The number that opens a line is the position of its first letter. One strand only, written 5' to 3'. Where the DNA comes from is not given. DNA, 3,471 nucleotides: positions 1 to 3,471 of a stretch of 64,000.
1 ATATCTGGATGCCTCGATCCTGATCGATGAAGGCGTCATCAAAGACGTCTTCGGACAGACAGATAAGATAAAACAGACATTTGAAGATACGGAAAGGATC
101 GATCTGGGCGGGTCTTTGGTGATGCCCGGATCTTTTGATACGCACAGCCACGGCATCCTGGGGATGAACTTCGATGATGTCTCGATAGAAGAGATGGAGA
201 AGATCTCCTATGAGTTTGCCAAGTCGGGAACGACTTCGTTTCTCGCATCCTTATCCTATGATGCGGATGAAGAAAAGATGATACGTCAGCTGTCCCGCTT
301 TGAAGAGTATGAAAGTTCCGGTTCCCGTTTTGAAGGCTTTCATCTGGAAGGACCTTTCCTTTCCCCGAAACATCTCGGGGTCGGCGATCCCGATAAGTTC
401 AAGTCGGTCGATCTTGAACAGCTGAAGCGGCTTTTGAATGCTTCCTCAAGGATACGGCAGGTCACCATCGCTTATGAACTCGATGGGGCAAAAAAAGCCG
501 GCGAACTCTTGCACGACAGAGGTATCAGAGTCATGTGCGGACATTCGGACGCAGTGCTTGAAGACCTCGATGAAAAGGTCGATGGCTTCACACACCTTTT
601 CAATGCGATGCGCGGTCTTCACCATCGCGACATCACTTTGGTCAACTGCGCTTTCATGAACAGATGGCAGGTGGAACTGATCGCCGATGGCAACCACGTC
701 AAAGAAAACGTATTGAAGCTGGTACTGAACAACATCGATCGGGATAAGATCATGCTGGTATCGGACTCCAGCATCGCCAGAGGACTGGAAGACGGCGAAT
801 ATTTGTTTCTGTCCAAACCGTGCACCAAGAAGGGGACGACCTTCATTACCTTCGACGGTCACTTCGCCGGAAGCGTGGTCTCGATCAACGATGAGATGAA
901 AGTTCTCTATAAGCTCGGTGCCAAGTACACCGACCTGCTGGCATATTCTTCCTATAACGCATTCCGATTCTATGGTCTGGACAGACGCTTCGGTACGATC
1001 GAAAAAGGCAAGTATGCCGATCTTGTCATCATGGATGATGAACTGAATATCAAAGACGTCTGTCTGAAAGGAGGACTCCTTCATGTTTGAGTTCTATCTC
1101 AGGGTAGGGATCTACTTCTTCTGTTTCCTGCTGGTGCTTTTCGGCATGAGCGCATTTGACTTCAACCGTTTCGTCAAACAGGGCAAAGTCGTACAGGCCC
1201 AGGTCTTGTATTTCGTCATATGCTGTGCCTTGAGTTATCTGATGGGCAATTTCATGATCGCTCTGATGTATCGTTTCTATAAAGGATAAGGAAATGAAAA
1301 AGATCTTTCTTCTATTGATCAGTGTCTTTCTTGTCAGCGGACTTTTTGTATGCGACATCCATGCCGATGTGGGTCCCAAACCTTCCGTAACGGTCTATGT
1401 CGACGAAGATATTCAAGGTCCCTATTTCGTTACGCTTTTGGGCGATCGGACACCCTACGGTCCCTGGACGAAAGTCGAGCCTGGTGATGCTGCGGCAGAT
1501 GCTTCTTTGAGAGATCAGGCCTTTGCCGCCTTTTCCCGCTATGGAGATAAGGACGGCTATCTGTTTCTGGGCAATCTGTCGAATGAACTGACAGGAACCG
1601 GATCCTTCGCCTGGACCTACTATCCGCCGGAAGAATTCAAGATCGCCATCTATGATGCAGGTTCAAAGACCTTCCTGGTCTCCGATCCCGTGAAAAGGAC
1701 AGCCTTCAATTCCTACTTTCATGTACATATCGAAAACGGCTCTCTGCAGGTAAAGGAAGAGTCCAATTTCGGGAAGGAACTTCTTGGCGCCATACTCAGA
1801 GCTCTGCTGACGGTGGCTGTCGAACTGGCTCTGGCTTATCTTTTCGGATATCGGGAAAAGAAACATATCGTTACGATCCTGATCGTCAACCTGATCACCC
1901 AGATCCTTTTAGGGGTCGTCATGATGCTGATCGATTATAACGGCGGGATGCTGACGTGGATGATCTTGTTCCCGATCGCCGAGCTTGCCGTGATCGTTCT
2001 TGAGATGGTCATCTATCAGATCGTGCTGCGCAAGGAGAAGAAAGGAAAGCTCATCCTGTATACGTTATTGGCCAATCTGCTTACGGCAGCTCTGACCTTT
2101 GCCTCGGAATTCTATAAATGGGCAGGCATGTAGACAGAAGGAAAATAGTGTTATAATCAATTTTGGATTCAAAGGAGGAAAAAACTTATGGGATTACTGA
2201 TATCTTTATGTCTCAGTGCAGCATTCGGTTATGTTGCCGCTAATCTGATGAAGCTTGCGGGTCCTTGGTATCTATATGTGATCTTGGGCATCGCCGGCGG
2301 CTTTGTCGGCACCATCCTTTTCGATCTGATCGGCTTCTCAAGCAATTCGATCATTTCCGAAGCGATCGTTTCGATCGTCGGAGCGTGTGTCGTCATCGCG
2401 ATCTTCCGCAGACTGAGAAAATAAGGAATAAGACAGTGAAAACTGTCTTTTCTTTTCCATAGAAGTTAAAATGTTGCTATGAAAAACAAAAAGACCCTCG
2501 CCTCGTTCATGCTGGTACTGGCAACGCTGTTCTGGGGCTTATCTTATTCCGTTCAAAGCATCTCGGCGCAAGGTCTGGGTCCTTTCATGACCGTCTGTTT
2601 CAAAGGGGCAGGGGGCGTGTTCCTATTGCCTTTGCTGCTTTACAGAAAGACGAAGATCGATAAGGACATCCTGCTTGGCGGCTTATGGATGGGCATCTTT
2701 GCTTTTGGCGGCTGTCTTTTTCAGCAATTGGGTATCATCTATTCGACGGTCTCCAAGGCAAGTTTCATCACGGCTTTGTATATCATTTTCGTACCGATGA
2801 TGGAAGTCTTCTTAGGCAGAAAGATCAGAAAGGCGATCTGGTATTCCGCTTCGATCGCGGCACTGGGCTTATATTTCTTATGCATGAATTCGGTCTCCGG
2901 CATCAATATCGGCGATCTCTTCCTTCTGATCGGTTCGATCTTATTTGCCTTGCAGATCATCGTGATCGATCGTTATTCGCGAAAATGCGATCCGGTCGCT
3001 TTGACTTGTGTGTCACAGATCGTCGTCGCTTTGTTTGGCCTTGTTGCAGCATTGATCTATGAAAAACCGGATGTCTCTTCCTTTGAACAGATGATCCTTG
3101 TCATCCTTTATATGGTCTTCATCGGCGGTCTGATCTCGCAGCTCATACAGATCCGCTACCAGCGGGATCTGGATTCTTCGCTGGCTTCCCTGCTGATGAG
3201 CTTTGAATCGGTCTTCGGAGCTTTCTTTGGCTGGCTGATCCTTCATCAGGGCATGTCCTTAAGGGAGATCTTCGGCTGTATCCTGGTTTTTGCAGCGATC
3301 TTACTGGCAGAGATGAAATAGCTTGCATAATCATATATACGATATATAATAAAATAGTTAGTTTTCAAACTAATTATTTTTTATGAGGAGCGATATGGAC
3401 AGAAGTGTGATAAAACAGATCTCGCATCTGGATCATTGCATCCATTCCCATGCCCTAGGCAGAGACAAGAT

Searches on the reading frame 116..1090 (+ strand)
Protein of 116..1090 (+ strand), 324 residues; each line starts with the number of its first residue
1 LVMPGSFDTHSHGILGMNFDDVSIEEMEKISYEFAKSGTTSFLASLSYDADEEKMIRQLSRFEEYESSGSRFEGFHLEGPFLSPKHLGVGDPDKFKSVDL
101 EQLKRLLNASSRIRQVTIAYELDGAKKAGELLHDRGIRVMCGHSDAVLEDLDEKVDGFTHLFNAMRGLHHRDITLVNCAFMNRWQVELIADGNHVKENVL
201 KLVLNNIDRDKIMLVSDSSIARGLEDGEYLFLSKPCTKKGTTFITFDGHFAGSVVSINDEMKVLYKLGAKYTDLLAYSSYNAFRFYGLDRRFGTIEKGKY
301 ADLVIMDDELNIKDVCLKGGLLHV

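Call 86: search_protein_families(library=pfam, proteins=[window:116-1090:+], max_evalue=0.00001)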
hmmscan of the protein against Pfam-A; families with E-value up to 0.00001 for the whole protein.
window:116-1090:+ (324 aa): 1 family
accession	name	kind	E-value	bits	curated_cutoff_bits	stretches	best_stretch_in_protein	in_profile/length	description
PF01979.26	Amidohydro_1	-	6.7e-22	78.6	25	1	1-319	1-342/345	Amidohydrolase family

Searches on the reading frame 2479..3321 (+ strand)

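Call 86: search_protein_families(library=pfam, proteins=[window:2479-3321:+], max_evalue=0.00001)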
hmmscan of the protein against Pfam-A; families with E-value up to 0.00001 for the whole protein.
window:2479-3321:+ (280 aa): 1 family
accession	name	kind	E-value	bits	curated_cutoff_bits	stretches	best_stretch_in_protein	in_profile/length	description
PF00892.27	EamA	-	9.6e-30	104.1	28.2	2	144-276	2-132/135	EamA-like transporter family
